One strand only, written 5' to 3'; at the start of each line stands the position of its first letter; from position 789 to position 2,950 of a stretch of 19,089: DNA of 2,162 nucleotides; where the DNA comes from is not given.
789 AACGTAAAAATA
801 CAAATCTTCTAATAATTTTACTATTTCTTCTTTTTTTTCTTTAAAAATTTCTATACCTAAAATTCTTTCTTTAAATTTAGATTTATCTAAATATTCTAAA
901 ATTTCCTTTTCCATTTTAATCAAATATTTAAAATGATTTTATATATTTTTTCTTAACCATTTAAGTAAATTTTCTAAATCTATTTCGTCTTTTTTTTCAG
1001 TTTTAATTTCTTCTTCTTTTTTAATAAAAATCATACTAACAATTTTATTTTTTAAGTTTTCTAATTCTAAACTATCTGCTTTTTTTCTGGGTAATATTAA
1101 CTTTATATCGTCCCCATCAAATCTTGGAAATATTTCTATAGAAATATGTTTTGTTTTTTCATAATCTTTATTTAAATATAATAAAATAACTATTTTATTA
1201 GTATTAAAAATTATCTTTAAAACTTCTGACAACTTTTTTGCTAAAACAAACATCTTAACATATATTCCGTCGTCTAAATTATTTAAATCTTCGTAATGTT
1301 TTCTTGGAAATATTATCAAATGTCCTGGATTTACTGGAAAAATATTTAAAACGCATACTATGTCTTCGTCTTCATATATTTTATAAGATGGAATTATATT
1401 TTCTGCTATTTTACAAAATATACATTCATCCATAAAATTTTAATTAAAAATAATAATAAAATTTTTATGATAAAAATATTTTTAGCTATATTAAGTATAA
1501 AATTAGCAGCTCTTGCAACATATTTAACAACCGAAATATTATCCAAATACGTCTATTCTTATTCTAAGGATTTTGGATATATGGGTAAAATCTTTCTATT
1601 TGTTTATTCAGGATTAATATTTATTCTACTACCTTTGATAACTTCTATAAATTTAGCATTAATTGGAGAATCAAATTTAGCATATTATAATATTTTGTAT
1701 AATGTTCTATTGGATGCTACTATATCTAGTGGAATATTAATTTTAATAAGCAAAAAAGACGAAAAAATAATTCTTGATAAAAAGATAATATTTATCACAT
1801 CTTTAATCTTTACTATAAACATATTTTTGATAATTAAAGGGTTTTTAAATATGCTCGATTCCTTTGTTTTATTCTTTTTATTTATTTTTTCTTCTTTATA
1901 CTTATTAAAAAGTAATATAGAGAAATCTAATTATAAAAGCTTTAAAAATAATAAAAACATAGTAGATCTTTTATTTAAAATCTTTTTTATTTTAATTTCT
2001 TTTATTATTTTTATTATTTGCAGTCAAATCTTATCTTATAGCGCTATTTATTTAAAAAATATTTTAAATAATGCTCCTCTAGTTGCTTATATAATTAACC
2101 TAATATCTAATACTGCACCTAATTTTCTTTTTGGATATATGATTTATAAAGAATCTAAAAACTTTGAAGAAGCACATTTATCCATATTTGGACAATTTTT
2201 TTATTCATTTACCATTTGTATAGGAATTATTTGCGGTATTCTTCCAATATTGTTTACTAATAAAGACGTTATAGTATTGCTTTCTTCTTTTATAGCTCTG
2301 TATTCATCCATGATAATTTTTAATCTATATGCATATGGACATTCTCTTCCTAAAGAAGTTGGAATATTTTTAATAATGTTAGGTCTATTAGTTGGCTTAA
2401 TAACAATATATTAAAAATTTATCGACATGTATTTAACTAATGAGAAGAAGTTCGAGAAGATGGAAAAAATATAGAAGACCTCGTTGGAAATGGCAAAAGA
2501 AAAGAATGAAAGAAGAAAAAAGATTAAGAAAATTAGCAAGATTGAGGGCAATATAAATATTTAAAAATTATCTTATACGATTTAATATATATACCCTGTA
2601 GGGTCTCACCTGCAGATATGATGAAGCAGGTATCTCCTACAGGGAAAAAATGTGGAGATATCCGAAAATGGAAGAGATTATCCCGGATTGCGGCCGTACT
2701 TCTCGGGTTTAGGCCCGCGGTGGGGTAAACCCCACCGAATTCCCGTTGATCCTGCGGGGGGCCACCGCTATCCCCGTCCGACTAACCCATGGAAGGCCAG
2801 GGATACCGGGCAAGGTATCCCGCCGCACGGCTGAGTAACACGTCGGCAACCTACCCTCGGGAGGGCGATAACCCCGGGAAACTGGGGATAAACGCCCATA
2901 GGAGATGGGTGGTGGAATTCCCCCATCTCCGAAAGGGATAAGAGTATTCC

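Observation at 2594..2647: H/ACA-like K-loop hairpin at the 5' end of the 16S leader, complementary to the 16S 790 loop (possible cis-encoded pseudouridylation guide)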

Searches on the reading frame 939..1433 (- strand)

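Call 29: search_protein_families(library=pfam, proteins=[window:939-1433:-])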
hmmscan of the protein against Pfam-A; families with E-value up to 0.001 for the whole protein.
window:939-1433:- (164 aa): 2 families
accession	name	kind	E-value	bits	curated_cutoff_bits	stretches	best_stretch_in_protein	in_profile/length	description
PF01230.28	HIT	-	4.3e-13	50.2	21.5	1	14-83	4-73/98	HIT domain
PF11969.13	DcpS_C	-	2.1e-08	35.1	24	1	3-76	1-74/114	Scavenger mRNA decapping enzyme C-term binding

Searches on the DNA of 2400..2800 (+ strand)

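Call 5: search_rna_families(source=window, start=2400, end=2800, threshold=evalue, max_evalue=10, show_alignments=3)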
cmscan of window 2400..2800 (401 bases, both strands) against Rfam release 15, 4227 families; matches with E-value up to 10: 2.
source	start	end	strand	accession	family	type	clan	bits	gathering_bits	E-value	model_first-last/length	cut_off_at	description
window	2739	2800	+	RF01959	SSU_rRNA_archaea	Gene; rRNA;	CL00111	36.1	50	2.7e-08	1-62/1478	3'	Archaeal small subunit ribosomal RNA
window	2523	2653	+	RF00064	HgcG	Gene; snRNA; snoRNA; HACA-box;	-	15.3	77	0.035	1-276/276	no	HgcG RNA (Pab40)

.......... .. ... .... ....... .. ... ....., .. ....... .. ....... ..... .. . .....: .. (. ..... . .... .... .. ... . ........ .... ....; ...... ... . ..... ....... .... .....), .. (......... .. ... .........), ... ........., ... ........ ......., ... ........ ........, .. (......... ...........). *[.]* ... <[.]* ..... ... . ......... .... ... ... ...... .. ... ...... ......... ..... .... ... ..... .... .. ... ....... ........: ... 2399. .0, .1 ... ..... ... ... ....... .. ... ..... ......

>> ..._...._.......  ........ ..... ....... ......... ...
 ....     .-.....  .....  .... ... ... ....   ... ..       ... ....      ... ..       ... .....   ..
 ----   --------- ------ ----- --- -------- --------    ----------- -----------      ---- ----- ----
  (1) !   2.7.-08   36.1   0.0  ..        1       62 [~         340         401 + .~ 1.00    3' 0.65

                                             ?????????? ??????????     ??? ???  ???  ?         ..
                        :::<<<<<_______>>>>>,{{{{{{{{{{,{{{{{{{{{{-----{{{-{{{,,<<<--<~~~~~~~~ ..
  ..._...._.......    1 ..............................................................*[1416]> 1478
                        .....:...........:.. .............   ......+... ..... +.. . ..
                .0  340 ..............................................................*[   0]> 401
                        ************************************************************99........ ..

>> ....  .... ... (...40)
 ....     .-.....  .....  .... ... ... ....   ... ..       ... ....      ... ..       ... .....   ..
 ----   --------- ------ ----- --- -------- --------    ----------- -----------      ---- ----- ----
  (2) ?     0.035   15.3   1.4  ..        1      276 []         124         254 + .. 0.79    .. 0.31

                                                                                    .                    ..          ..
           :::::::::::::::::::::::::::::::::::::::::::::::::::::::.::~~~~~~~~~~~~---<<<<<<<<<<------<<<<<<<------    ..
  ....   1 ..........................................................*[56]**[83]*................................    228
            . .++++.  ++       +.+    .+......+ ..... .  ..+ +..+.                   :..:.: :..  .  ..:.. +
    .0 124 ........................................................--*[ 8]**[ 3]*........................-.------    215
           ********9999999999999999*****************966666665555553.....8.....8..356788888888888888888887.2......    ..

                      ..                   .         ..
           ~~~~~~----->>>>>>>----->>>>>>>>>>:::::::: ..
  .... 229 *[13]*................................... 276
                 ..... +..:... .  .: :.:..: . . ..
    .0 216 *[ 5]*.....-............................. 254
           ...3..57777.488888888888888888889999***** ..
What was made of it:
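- On Archaeal box H/ACA sRNA: The best hit is HgcG at 15.3 bits against a gathering score of 77 (call 5).
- There is a weak Rfam hit to the third hairpin of the H/ACA family HgcG/Pab40 (15.3 bits, E = 0.035) (call 5).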

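Call 65: build_rna_model(alignment_id=A2, structure=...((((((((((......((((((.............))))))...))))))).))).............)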
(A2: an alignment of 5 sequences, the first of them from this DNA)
Model R1 built from alignment A2 (5 sequences, 71 columns); structure: as given.
model positions 66; base pairs 16; branch points 0; effective number of sequences 3.1; information 0.85 bits per position. Calibrated on 0.2 Mb of random sequence (short: E-values are rough).
structure used (alignment columns):
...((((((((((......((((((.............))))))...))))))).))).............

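Call 66: search_with_rna_model(model_id=R1, sources=[window, L015, L029, L037, L047, L078, L092, L099, L110, L220, L221, L222, L223, L224, L225, L226, L227, L228, L229, L230, L231, L232, L233, L234, L235, L236, L129, L132, L133, L144, L145, L159, L160, L161, L174, L175, L185, L188, L197, L209, L215, L013, L040, L065, L088, L105, L116, L017, L022, L032, L035, L052, L059, L093, L114, L118], max_evalue=10)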
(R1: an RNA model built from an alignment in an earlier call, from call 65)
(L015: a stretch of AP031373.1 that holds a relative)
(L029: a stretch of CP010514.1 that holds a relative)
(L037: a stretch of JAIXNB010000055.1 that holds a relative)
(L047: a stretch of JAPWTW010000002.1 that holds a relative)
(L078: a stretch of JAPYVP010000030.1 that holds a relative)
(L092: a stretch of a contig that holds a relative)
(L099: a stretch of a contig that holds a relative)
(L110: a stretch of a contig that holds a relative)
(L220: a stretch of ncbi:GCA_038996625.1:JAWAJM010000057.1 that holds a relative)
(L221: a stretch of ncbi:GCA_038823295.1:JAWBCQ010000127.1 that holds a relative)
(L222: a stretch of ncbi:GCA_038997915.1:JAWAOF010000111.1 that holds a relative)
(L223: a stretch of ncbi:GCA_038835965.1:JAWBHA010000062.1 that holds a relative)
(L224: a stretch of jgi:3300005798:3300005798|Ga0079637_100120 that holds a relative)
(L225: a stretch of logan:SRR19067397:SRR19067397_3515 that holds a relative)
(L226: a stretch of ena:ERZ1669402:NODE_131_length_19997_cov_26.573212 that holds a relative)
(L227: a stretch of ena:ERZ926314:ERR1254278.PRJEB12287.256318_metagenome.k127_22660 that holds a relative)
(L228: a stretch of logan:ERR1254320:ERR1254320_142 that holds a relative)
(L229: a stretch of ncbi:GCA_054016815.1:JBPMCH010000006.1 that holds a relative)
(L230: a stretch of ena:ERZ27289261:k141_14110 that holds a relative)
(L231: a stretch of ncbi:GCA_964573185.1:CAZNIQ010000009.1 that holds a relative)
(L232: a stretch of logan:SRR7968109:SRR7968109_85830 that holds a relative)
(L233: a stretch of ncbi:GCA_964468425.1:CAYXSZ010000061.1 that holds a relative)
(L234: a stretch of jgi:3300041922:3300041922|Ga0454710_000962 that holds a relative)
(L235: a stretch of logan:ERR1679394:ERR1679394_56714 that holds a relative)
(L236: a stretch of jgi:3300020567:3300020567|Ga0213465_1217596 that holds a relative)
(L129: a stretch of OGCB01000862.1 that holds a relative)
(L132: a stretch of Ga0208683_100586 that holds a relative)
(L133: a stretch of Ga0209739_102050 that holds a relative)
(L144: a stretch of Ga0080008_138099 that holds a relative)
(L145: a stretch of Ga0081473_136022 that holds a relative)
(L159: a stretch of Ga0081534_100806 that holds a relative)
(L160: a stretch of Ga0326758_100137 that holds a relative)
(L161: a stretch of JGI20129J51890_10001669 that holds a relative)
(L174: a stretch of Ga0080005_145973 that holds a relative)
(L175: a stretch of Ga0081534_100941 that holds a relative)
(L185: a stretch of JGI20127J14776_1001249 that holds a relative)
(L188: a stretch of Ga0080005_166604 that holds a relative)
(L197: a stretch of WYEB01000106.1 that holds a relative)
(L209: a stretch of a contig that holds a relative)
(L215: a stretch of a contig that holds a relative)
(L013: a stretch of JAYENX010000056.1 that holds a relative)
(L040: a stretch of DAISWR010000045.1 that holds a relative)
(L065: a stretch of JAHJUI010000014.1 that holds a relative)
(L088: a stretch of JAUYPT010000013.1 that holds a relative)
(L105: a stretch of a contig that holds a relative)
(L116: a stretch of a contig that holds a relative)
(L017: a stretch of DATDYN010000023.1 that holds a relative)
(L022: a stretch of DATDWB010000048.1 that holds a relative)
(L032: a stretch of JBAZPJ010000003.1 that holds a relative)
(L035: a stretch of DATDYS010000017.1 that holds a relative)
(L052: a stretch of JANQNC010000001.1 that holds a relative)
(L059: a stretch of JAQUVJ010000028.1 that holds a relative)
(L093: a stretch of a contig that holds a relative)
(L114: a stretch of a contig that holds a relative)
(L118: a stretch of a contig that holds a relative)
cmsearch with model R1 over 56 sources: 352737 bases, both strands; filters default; matches with E-value up to 10: 33.
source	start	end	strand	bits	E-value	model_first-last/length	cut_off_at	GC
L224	1310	1375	+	85.5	8.8e-17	1-66/66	no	0.48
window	2591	2657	+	84.6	1.4e-16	1-66/66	no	0.46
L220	1304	1371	+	82.9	3.5e-16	1-66/66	no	0.49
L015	2441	2507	+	71.3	1.7e-13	1-66/66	no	0.3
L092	3578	3646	+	62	2.5e-11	1-66/66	no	0.42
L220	1294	1361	-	24.8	0.01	1-66/66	no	0.44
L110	3677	3726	-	22.8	0.03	1-66/66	no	0.34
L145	2387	2436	+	22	0.046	1-66/66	no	0.34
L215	13503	13552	+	22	0.046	1-66/66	no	0.34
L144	4258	4307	+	22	0.046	1-66/66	no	0.34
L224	1300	1365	-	22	0.047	1-66/66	no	0.42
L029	1908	1957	+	21.8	0.052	1-66/66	no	0.36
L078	4299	4348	+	21.8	0.052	1-66/66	no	0.36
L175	8226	8275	+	21.7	0.055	1-66/66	no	0.34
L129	395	444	-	21.6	0.057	1-66/66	no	0.36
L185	103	152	-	21.6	0.057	1-66/66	no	0.36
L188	7897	7946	+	21.6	0.057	1-66/66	no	0.36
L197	430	479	-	21.6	0.057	1-66/66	no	0.36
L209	6033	6082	+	21.6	0.057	1-66/66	no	0.36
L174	124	173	-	21.6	0.057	1-66/66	no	0.36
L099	5463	5512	-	21.6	0.058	1-66/66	no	0.36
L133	916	965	-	21.6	0.058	1-66/66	no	0.36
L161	3827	3876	-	21.6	0.058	1-66/66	no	0.36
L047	441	490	-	21.5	0.06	1-66/66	no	0.38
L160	259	308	-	21.1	0.074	1-66/66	no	0.38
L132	7848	7897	+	20.8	0.088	1-66/66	no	0.38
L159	9141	9190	+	20.3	0.11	1-66/66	no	0.38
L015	2435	2497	-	19.6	0.17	1-66/66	no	0.3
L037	381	458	+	15.7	1.3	1-66/66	no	0.56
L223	337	379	-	13.1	5.3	1-66/66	no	0.28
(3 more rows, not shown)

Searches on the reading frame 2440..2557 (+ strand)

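Call 29: search_protein_families(library=pfam, proteins=[window:2440-2557:+])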
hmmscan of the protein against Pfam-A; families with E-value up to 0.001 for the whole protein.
window:2440-2557:+ (38 aa): 0 families

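Call 73: search_protein_families(library=ncbifam, proteins=[window:2440-2557:+], max_evalue=0.01)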
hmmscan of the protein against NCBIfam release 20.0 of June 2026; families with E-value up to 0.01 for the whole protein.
window:2440-2557:+ (38 aa): 1 family
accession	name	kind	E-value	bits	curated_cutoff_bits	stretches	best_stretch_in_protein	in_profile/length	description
NF003139.0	PRK04051.1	equivalog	0.0026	17.6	138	1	1-32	1-32/179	30S ribosomal protein S4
